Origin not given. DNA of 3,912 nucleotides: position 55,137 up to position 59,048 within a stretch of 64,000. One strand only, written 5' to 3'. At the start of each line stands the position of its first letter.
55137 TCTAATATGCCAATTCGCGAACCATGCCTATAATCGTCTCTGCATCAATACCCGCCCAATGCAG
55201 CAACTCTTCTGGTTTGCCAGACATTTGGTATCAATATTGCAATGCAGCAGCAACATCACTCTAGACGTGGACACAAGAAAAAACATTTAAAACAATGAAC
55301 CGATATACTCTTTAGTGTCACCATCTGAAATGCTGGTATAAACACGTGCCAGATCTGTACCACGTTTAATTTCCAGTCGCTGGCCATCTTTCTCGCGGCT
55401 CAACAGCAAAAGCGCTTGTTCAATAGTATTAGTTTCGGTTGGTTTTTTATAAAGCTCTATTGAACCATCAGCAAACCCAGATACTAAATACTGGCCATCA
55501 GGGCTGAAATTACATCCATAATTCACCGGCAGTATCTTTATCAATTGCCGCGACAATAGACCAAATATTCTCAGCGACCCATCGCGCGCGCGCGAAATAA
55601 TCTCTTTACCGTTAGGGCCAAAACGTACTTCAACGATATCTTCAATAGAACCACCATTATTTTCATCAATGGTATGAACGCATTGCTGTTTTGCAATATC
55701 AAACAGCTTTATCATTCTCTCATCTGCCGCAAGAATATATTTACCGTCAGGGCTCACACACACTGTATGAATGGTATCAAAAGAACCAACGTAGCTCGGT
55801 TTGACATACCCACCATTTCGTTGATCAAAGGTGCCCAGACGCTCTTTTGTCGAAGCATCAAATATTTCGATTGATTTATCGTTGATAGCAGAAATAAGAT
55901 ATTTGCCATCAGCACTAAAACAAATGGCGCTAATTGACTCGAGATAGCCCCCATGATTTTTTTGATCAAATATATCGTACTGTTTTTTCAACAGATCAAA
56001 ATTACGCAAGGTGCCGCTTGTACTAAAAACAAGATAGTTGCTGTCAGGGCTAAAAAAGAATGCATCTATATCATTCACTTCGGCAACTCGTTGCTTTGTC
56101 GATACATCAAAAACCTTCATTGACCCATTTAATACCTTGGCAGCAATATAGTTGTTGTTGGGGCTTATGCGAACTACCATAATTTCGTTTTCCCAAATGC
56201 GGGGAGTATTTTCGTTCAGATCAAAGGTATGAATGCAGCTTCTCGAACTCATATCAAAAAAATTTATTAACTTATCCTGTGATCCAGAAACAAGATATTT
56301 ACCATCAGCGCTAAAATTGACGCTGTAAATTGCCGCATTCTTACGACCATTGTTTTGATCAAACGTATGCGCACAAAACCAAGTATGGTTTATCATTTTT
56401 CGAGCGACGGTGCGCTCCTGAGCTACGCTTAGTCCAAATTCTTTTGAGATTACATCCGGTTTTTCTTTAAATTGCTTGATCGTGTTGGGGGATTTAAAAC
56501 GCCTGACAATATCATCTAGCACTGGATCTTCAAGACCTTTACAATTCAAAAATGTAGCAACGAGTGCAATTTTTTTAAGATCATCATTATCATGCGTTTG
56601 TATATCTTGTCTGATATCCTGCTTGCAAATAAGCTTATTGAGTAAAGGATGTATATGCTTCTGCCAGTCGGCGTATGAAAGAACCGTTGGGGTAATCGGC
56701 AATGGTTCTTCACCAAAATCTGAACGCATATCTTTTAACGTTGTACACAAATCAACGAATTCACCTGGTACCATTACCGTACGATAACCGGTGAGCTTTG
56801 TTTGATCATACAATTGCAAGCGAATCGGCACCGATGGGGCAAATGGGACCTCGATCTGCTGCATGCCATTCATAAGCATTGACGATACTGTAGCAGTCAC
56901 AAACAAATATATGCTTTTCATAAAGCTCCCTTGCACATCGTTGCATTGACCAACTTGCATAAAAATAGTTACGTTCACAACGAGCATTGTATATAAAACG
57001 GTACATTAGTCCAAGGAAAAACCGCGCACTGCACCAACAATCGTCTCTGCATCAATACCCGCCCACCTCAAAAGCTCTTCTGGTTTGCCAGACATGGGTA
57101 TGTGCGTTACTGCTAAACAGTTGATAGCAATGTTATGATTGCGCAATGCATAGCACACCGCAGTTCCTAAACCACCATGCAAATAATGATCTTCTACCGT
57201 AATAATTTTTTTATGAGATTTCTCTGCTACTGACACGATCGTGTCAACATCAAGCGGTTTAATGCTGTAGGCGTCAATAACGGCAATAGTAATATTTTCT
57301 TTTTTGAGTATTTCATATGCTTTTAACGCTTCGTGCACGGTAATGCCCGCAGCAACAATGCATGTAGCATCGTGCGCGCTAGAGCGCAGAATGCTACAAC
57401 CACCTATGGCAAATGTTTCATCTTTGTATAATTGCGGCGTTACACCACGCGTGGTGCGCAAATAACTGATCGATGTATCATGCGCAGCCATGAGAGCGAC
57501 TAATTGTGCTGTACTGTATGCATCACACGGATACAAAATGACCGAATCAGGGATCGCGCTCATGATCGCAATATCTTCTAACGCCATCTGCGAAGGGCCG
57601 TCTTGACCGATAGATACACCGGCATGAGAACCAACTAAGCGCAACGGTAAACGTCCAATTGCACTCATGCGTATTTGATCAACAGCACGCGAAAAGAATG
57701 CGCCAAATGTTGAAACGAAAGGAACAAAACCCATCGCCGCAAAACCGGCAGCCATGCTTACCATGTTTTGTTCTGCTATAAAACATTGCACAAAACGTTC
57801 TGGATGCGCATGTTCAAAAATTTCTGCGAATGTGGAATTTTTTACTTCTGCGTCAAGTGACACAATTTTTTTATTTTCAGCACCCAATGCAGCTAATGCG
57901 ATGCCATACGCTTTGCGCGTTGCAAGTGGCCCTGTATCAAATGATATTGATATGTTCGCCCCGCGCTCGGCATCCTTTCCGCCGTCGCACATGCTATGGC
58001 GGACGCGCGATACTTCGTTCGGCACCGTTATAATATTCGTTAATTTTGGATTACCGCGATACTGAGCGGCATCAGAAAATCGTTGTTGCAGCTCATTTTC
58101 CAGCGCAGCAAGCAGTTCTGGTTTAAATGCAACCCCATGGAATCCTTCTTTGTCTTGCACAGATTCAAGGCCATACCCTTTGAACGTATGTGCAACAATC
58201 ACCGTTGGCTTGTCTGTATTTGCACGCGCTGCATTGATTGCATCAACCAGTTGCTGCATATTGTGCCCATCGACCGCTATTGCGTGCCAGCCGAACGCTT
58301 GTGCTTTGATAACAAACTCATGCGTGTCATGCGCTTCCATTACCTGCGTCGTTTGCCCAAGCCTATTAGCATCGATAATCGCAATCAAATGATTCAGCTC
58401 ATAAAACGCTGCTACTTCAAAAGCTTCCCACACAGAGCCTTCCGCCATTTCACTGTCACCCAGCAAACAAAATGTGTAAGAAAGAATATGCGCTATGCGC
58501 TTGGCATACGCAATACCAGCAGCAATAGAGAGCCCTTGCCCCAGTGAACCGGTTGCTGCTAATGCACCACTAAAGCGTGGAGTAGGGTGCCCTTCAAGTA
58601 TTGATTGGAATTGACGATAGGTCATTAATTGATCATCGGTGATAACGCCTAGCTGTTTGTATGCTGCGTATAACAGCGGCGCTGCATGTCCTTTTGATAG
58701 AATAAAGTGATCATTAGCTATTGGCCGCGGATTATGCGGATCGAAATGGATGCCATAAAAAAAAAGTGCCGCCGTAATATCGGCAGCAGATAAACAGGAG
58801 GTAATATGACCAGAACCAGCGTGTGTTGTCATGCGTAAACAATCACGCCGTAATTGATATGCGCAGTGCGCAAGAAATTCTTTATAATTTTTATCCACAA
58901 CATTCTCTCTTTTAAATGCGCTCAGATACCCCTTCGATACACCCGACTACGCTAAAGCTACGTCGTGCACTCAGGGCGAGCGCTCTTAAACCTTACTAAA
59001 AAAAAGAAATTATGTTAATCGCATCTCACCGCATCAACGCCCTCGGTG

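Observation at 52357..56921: Two paralogous proteins fusing a eukaryotic Skp1-like domain to a WD40 propeller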

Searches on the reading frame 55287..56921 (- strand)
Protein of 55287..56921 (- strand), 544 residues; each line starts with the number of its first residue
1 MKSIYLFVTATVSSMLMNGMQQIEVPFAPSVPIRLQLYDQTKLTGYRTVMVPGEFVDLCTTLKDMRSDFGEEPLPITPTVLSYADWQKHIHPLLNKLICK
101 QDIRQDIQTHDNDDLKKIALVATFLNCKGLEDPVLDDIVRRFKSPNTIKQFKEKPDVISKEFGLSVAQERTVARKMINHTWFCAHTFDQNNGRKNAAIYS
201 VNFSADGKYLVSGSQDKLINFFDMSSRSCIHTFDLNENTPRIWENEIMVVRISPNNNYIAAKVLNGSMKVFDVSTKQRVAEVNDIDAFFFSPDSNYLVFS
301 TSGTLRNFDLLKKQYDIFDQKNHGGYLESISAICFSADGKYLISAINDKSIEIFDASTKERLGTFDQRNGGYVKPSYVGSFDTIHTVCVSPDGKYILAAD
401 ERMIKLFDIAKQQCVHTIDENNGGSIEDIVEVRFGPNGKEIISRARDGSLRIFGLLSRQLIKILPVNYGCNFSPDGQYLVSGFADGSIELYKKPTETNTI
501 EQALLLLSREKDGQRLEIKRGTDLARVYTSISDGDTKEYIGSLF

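Call 3: search_protein_families(library=pfam, proteins=[window:55287-56921:-], max_evalue=10)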
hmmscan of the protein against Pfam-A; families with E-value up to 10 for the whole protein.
window:55287-56921:- (544 aa): 43 families (the best 25 are shown)
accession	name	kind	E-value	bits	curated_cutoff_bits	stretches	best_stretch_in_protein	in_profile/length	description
PF25174.1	Beta-prop_THOC3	-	5.9e-32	111.2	305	3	329-497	4-162/272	THOC3 beta-propeller domain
PF24817.1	WD40_WDHD1_1st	-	8e-31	107.7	109.9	4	244-368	128-263/291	WDHD1 first WD40 domain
PF00400.38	WD40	-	2.5e-30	104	27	6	183-223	3-39/39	WD domain, G-beta repeat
PF24814.1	WD40_Prp19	-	4.2e-26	92.1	320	3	244-367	91-217/281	Prp19 WD40 domain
PF25173.1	Beta-prop_WDR3_1st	-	1.8e-25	90.2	154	5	285-454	32-183/184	WDR3 first beta-propeller domain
PF24796.1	WDR55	-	7.2e-23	81.5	200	2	327-460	53-171/296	WDR55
PF25175.1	Beta-prop_WDR5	-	1.3e-22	80.8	250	2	285-491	13-206/296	WDR5 beta-propeller domain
PF25168.1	Beta-prop_WDR36-Utp21_2nd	-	1.3e-21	77.7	84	3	193-318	155-278/335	WDR36/Utp21 second beta-propeller domain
PF25172.1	Beta-prop_WDR3_2nd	-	1.1e-20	74.5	140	3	384-497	2-113/293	WDR3 second beta-propeller domain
PF23414.1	Beta-prop_EML_2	-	2.1e-20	73.6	90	4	244-362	39-159/266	Echinoderm microtubule-associated protein second beta-propeller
PF24807.1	WD40_CDC20-Fz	-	5.7e-20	72.2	200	3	245-368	52-176/292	CDC20/Fizzy WD40 domain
PF12894.13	ANAPC4_WD40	-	1.5e-18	67.2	22.9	4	189-238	32-81/91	Anaphase-promoting complex subunit 4 WD40 domain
PF25391.1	WD40_Gbeta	-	6.8e-17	61.9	150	3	246-365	186-308/340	G protein beta WD-40 repeat protein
PF23393.2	Beta-prop_WDR90_POC16_2nd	-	3e-16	59.9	60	4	209-318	8-115/291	WDR90/POC16, second beta-propeller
PF24805.1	EIF3I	-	5.3e-14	52.5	200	2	194-366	51-227/324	EIF3I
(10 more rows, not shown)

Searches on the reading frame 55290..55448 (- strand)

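Call 50: search_protein_families(library=pfam, proteins=[window:55290-55448:-], max_evalue=10)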
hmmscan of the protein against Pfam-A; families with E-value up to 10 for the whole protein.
seq(53 aa): 1 family
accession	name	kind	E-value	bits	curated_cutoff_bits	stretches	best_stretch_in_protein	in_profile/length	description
PF25418.1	DUF7890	-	0.23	11.5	26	1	10-28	12-30/47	Domain of unknown function (DUF7890)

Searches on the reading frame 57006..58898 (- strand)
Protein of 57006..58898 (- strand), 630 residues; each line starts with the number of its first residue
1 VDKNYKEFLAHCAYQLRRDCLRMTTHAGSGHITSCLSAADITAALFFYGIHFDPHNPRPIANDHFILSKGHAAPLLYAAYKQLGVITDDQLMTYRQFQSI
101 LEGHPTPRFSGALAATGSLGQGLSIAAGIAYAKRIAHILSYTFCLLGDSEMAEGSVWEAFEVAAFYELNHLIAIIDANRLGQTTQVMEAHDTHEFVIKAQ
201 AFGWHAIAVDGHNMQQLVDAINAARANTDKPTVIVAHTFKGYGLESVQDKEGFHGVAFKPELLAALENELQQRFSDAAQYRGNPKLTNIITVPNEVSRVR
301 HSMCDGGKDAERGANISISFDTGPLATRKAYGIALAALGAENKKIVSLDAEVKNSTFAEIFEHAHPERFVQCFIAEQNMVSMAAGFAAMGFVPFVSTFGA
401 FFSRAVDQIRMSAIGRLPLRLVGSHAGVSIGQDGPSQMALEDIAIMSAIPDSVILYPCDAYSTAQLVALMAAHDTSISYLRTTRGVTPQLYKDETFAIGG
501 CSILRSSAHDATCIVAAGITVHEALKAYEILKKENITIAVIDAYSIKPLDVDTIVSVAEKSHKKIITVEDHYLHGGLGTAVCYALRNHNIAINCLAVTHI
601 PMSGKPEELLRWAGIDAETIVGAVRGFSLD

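Call 28: find_related_loci(query=window:57006-58898:-, collection=genome_contigs, flank=3000)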
Query window:57006-58898:- (630 aa) in genome_contigs; peptide patterns used: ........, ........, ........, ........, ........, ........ (x = any residue, [..] = any of these).
598 stretches matched a pattern (row limit reached: there are more); 452 encode a relative of the query (tblastn E <= 1e-3); the best 80 are kept; 80 distinct loci.
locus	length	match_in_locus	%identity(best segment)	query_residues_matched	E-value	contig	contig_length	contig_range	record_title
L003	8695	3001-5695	58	6-625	0e+0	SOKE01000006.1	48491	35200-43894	MAG: Candidatus Dependentiae bacterium isolate E44_bin52 NODE_138_length_48491_cov_6.519366, whole genome shotgun sequen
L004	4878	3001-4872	56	3-626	0e+0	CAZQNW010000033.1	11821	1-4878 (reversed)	MAG TPA_asm: uncultured Pseudomonadota bacterium isolate binchicken_co190_25 genome assembly, contig: NODE_8824_length_1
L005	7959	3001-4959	55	6-624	0e+0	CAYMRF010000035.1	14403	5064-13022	MAG TPA_asm: uncultured Pseudomonadota bacterium isolate SRP262948_co1_58 genome assembly, contig: NODE_4151_length_1440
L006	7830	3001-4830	57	8-624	0e+0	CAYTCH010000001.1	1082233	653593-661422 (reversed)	MAG TPA_asm: uncultured Pseudomonadota bacterium isolate SRP302447_co2_209 genome assembly, contig: NODE_6_length_108223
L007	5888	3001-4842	54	1-625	0e+0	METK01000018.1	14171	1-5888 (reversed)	MAG: candidate division TM6 bacterium RIFCSPHIGHO2_12_FULL_36_22 rifcsphigho2_12_scaffold_7403, whole genome shotgun seq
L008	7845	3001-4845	55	6-628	0e+0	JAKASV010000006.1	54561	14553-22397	MAG: bacterium isolate YP1.bin78 NODE_541_length_54561_cov_9.613550, whole genome shotgun sequence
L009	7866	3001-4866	54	6-627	0e+0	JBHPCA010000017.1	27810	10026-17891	Candidatus Dependentiae bacterium isolate SAG AM-311-O15 NODE_17_length_27810_cov_28.536768, whole genome shotgun sequen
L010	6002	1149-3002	54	8-627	0e+0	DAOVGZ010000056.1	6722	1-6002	MAG TPA_asm: bacterium isolate CSMAG_1328 CSMAG_1328_k141_4046451_length_6722_cov_9.0000, whole genome shotgun sequence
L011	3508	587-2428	55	1-625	0e+0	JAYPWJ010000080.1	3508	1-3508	MAG: bacterium isolate 139588_S189_metabat_bins_2.tsv.014 NODE_24609_length_3508_cov_4.184767, whole genome shotgun sequ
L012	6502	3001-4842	55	6-625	0e+0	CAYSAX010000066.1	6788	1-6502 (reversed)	MAG TPA_asm: uncultured Pseudomonadota bacterium isolate SRP302447_co2_787 genome assembly, contig: NODE_31700_length_67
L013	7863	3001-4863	54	2-625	0e+0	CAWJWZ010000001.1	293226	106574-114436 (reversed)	MAG: uncultured bacterium isolate MFD09206.bin.2.1 genome assembly, contig: contig_13410, whole genome shotgun sequence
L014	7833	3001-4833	55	1-625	0e+0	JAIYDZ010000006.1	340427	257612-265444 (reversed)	MAG: Proteobacteria bacterium isolate H1_MAG_00051 pond_H1_MAG_00051_000000000004, whole genome shotgun sequence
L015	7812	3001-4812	56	1-616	0e+0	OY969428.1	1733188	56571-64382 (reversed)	MAG: uncultured bacterium isolate MFD04492.bin.1.142 genome assembly, chromosome: 1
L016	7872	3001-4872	53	1-624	0e+0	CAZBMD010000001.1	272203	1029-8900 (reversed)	MAG TPA_asm: uncultured Pseudomonadota bacterium isolate SRP286056_co2_83 genome assembly, contig: NODE_26_length_272203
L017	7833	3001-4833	57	13-625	0e+0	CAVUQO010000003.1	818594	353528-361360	MAG: Candidatus Babeliales bacterium isolate MFD05580.bin.2.90 genome assembly, contig: contig_40821, whole genome shotg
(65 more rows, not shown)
